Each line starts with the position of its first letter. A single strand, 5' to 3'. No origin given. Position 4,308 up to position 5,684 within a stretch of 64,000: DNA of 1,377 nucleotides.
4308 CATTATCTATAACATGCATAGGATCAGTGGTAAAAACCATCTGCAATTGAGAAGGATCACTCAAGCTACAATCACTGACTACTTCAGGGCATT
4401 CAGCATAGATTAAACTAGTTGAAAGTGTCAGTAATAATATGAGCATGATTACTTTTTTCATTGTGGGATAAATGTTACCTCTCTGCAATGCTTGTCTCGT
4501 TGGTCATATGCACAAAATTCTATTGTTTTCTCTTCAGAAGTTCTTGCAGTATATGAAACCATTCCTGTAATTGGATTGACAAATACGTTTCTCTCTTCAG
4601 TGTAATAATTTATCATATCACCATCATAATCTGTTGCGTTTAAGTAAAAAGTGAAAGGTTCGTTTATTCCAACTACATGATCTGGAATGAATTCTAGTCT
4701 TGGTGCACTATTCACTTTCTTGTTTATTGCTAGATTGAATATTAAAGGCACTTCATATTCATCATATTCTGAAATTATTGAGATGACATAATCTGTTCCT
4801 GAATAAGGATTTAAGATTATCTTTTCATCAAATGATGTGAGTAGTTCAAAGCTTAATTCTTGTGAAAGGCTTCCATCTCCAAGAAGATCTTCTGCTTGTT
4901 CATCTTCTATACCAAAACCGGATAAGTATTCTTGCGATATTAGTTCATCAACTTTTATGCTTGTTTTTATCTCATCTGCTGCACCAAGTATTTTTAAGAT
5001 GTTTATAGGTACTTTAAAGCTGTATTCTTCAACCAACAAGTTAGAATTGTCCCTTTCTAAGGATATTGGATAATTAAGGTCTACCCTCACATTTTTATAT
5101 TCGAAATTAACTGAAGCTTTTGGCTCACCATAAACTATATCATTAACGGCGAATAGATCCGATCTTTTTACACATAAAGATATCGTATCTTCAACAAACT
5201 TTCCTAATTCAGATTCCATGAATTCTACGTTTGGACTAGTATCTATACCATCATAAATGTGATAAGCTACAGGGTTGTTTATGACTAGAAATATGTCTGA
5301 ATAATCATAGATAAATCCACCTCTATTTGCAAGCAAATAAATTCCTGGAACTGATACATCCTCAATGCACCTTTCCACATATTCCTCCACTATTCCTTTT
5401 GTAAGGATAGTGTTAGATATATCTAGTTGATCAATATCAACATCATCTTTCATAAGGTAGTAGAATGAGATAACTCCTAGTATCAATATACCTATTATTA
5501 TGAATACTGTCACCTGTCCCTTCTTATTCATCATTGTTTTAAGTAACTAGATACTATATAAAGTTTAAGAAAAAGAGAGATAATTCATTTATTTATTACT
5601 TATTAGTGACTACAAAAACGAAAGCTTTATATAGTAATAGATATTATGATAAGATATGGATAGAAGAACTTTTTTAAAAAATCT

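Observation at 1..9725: Tandemly duplicated two-gene cassette: class-III-signal-peptide (pilin-like) protein translationally coupled to a giant secreted protein, with identical promoters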

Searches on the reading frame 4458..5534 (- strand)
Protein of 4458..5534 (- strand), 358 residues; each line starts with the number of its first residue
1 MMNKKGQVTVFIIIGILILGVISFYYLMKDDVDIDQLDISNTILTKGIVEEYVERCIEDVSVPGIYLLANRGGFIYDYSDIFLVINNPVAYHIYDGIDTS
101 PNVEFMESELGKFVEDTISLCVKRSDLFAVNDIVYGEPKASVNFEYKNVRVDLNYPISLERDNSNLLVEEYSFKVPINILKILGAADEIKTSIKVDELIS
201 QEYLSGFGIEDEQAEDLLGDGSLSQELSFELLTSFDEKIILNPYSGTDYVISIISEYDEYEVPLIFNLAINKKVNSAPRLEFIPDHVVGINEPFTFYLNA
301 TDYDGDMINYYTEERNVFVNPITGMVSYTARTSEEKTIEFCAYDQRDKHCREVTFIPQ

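Call 6: search_protein_families(library=pfam, proteins=[window:4458-5534:-], max_evalue=1)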
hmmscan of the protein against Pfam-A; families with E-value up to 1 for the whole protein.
window:4458-5534:- (358 aa): 1 family
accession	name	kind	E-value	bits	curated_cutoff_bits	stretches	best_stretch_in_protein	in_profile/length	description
PF12537.13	GPHR_N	-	0.34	11.5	22.1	0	52-69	3-20/68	The Golgi pH Regulator (GPHR) Family N-terminal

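Call 7: search_protein_families(library=ncbifam, proteins=[window:4458-5534:-], max_evalue=1)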
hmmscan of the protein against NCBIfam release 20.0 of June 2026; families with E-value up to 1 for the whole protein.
window:4458-5534:- (358 aa): 0 families

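Call 11: find_homologous_proteins(query=window:4458-5534:-)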
Query window:4458-5534:- (358 aa): 8 proteins with E <= 0.001 among 2040 candidates.
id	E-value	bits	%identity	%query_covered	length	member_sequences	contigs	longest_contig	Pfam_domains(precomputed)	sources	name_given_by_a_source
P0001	1.3e-225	766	100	98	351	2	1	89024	-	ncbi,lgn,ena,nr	ncbi:hypothetical protein C0585_03110 [Candidatus Woesearchaeota archaeon]|nr:MAG: hypothetical prot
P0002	2.2e-41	160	31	96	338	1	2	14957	-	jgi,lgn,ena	-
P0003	8.3e-41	158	30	99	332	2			-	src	-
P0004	4.4e-12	64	27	45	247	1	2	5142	-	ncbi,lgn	-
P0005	9.4e-12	63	29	46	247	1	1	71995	-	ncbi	-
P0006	7.5e-11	60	26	91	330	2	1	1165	-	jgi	-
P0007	2.5e-9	55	27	49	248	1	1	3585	-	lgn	-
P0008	1.8e-5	42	23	54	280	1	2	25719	-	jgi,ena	jgi:hypothetical protein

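Call 13: find_encoding_contigs(protein=P0001, flank=10000, max_places=3)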
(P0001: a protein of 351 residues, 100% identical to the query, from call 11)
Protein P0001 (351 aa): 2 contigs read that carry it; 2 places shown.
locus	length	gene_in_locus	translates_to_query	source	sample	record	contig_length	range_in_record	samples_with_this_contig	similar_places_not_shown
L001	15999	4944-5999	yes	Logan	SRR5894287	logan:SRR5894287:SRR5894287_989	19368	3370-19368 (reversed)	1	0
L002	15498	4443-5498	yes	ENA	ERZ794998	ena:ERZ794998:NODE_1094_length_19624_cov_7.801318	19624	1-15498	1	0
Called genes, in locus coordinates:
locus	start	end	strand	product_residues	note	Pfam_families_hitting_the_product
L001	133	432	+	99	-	-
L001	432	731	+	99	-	-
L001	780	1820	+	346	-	-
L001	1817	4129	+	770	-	-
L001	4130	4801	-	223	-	PF03734:YkuD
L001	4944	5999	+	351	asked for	-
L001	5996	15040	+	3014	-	-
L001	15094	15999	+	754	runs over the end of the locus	PF13646:HEAT_2, PF13513:HEAT_EZ (faint), PF03747:ADP_ribosyl_GH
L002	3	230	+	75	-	?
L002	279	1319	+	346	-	-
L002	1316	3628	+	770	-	-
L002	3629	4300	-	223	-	PF03734:YkuD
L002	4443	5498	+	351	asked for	-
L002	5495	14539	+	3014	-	-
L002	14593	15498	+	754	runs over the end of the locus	PF13646:HEAT_2, PF13513:HEAT_EZ (faint), PF03747:ADP_ribosyl_GH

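Call 14: find_encoding_contigs(protein=P0002, flank=10000, max_places=4)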
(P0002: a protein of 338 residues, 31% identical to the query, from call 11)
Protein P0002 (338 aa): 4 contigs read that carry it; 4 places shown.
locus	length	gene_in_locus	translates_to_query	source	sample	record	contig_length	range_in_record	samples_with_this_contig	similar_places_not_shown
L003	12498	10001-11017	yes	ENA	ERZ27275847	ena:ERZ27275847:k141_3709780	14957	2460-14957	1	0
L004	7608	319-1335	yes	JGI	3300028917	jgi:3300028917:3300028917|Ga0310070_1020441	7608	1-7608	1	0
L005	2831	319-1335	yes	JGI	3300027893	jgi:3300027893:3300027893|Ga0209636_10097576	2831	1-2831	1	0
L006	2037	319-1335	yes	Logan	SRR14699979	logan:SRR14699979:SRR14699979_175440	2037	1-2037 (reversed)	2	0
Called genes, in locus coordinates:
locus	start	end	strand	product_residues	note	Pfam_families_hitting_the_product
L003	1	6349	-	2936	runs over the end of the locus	?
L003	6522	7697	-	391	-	-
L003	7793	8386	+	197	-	PF00149:Metallophos, PF12850:Metallophos_2, PF14582:Metallophos_3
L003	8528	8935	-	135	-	PF01934:HepT-like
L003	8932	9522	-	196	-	PF22600:MTPAP-like_central (weak), PF01909:NTP_transf_2, PF18765:Polbeta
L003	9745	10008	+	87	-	PF14394:DUF4423 (weak), PF09339:HTH_IclR (weak)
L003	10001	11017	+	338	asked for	-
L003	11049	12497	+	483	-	?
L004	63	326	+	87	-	PF14394:DUF4423 (weak), PF09339:HTH_IclR (weak)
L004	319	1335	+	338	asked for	-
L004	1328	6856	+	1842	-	PF05203:Hom_end_hint (faint), PF01079:Hint (weak), PF07591:PT-HINT, PF14890:Intein_splicing (weak)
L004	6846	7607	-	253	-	?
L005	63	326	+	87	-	PF14394:DUF4423 (weak), PF09339:HTH_IclR (weak)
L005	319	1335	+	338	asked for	-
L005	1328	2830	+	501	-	?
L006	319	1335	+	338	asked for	-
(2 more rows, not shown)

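Call 15: search_protein_families(library=pfam, proteins=[L001:5996-15040:+, L004:1328-6856:+, L001:15094-15999:+], max_evalue=0.1)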
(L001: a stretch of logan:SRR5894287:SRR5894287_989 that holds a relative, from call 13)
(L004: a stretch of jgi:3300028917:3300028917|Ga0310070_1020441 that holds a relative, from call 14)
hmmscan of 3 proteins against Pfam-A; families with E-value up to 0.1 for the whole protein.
L001:5996-15040:+ (3014 aa): 1 family
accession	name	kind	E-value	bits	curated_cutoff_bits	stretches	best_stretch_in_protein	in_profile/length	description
PF10602.15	RPN7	-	0.083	13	29.6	0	1910-1975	5-68/174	26S proteasome subunit RPN7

L004:1328-6856:+ (1842 aa): 7 families
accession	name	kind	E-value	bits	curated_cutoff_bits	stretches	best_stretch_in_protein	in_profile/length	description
PF07591.16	PT-HINT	-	1.5e-14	54.9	27.7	1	1469-1591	4-136/137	Pretoxin HINT domain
PF01079.26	Hint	-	1.4e-07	31.8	29.7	1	1451-1552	4-121/213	Hint module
PF14890.11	Intein_splicing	-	4.6e-07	30.2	35.8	1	1469-1558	3-103/155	Intein splicing domain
PF05203.21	Hom_end_hint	-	2.4e-06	28.1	32.1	1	1460-1495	1-36/228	Hom_end-associated Hint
PF14623.11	Vint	-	5.1e-05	23.6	27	1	1459-1531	1-68/166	Hint-domain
PF13403.11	Hint_2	-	0.0028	18.5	28.4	0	1460-1493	2-34/147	Hint domain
PF08517.17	AXH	-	0.012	16.5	33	1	1461-1532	1-84/116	Ataxin-1 and HBP1 module (AXH)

L001:15094-15999:+ (302 aa): 2 families
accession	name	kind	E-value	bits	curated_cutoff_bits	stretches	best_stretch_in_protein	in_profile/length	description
PF13646.12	HEAT_2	-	4.7e-07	30.4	27.7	1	236-299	17-80/88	HEAT repeats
PF18213.6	SUB1_ProdP9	-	0.098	12.9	25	0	187-236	26-75/80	SUB1 protease Prodomain ProdP9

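Call 18: find_encoding_contigs(protein=P0005, flank=10000, max_places=3)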
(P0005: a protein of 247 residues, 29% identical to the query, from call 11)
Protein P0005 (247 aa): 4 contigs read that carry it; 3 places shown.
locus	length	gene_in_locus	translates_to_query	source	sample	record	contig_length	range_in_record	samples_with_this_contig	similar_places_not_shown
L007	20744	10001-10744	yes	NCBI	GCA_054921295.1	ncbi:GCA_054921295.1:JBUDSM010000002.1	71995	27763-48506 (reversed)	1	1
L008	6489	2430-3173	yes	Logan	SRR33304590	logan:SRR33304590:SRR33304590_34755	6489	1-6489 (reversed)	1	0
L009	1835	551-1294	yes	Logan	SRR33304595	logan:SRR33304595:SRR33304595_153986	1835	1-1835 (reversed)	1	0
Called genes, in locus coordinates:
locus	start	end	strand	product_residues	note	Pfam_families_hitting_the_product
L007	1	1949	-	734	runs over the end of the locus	PF02359:CDC48_N, PF02933:CDC48_2, PF05496:RuvB_N (weak), PF00004:AAA, PF17862:AAA_lid_3, PF00004:AAA, PF07728:AAA_5, PF17862:AAA_lid_3, +24 more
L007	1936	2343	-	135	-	PF00011:HSP20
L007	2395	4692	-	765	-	PF02359:CDC48_N, PF02933:CDC48_2, PF05496:RuvB_N, PF00004:AAA, PF13173:AAA_14 (weak), PF17862:AAA_lid_3, PF00004:AAA, PF17862:AAA_lid_3, +27 more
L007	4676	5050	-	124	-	-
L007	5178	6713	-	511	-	PF00587:tRNA-synt_2b, PF03129:HGTP_anticodon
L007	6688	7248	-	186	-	PF01871:AMMECR1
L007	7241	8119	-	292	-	PF13353:Fer4_12 (weak), PF04055:Radical_SAM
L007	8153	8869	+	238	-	PF01875:Memo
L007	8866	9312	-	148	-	-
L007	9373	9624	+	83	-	-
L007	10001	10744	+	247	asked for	-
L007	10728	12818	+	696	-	-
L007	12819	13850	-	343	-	PF13431:TPR_17 (faint), PF13174:TPR_6 (faint), PF13424:TPR_12 (faint), PF00515:TPR_1, PF07719:TPR_2 (weak), PF13181:TPR_8 (weak)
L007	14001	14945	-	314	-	PF08271:Zn_Ribbon_TF, PF00134:Cyclin_N (faint), PF00382:TFIIB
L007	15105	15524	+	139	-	-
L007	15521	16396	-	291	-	PF00092:VWA, PF13519:VWA_2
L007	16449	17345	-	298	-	PF01882:DUF58, PF13519:VWA_2 (weak)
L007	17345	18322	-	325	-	PF20030:bpMoxR, PF07726:AAA_3, PF07728:AAA_5, PF17863:AAA_lid_2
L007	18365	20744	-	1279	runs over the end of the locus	-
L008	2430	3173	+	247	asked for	-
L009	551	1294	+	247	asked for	-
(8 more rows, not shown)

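Call 19: find_encoding_contigs(protein=P0008, flank=10000, max_places=3)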
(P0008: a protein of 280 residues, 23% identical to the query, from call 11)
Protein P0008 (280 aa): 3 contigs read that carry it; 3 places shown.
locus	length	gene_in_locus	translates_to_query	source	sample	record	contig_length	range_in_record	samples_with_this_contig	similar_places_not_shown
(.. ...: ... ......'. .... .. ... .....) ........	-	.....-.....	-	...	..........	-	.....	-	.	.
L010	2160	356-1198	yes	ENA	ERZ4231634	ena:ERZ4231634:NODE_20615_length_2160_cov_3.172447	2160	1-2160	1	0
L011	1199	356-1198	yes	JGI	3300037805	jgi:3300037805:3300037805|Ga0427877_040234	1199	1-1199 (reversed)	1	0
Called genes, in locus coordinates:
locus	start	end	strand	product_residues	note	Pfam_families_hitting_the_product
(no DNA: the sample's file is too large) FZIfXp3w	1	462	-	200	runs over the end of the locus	PF05670:NFACT-R_1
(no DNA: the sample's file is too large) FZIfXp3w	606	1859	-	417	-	PF02788:RuBisCO_large_N, PF00016:RuBisCO_large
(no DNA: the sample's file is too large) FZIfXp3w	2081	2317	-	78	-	-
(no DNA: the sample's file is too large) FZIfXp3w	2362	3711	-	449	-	PF01406:tRNA-synt_1e, PF01921:tRNA-synt_1f (weak), PF09334:tRNA-synt_1g (weak), PF09190:DALR_2 (weak), PF23493:CysS_C (faint)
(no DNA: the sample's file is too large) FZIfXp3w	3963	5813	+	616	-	PF16347:SGSH_C (faint), PF00884:Sulfatase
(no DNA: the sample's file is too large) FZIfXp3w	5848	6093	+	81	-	PF24434:DUF7557 (weak)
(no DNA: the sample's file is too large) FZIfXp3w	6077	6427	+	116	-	PF02452:PemK_toxin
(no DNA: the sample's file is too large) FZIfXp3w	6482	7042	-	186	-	-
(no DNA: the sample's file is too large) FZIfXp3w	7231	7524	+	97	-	-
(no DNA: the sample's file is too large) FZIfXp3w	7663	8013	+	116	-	-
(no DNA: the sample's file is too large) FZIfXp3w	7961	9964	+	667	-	PF00089:Trypsin, PF13365:Trypsin_2, PF03761:DUF316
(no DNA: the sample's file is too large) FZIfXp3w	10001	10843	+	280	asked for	-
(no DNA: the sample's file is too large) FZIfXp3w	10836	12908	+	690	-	-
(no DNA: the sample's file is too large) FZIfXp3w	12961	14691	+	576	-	-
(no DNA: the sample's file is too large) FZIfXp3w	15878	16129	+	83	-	PF05016:ParE_toxin (weak), PF15738:YafQ_toxin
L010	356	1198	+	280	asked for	-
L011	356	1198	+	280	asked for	?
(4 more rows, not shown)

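Call 28: search_solved_structures(query=A1, max_evalue=10)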
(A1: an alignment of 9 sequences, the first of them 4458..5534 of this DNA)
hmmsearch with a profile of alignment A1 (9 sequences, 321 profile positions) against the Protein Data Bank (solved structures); distinct sequences matched with E-value up to 10: 1.
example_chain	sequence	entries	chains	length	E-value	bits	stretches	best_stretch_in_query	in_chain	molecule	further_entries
9wyu_A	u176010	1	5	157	0.29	13.5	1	96-172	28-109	Anti-Parallel Protein 10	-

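Call 37: predict_structure(alignment_id=A1)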
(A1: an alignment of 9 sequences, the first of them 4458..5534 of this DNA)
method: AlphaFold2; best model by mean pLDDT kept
length: 358 residues; sequences in the alignment: 9
mean_pLDDT: 77.5   pTM: 0.60
mean pLDDT of the five models: 77.5, 73.5, 73.0, 66.7, 66.6
residues with pLDDT >= 90: 136; 70-90: 120; 50-70: 50; < 50: 52
segments of 3 or more residues with pLDDT < 50: 1-3, 29-37, 197-234
pLDDT, mean of each block of 10 residues (from residue 1): 54 76 61 46 77 95 95 81 74 81 94 95 75 89 96 93 83 94 87 55 38 41 37 61 70 83 88 65 82 91 80 94 94 93 86 91
secondary structure, 60 per line:
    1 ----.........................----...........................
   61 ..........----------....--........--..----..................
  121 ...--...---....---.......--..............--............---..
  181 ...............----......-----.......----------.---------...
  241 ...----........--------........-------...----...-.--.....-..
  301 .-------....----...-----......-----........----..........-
elements in order: H5-29 H34-70 E81-84 E87-94 H103-123 E132-135 E139-145 E148-161 E164-175 H179-195 H200-205 H211-217 E238-243 E248-255 E264-271 E279-281 E286-288 E293-297 E299-301 E309-312 E317-319 E325-330 E336-343 E348-357

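Call 40: search_protein_representatives(alignment_id=A1)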
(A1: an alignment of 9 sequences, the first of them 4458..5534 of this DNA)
Query: 9 sequences, 321 profile positions. Proteins with E-value up to 0.001 (for the whole library): 9904; up to 1e-10: 7395; up to 1e-30: 2325. The best 150 are listed.
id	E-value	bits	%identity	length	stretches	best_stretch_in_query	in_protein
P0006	6.7e-105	367.2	-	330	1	1-315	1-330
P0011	6.0e-101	354.2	-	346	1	4-319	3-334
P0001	1.7e-93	329.7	-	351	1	9-318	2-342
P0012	2.7e-89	316.0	-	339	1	1-318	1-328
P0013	5.0e-81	288.8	-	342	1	1-312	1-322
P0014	2.0e-80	286.8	-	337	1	2-314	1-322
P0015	2.2e-79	283.4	-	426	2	2-313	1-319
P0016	1.3e-78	280.9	-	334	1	4-318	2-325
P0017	2.0e-75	270.4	-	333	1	2-318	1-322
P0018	3.3e-74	266.4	-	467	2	1-315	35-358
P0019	3.6e-74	266.3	-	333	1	2-316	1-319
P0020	1.4e-72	261.0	-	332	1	2-318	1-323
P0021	2.1e-72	260.4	-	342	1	3-313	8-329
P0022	5.2e-72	259.1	-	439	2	2-317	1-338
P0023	5.9e-72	259.0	-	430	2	1-315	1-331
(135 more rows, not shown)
